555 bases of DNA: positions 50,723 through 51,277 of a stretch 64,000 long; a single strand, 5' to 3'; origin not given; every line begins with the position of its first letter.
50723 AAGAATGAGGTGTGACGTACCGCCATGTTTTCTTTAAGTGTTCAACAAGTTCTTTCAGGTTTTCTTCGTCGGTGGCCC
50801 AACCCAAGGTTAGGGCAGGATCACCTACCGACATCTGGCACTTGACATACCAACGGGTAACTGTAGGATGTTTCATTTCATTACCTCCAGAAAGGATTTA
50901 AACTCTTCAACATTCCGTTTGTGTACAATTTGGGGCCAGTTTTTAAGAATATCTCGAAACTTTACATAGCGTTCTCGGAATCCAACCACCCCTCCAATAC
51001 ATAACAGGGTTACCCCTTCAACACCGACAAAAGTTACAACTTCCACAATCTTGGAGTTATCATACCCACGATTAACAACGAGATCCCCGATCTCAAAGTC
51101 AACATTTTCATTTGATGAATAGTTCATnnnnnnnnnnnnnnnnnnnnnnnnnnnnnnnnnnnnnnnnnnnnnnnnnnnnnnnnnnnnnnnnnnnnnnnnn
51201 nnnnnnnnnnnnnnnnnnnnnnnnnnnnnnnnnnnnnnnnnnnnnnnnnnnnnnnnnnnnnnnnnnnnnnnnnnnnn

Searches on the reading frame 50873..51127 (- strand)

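Call 77: search_protein_families(library=phrogs, proteins=[window:50873-51127:-], max_evalue=0.01)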
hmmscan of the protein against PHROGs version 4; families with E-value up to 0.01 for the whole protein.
window:50873-51127:- (84 aa): 1 family
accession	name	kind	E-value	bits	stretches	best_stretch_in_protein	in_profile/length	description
phrog_3215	-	unknown function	8.3e-15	55.4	1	9-81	3-79/89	-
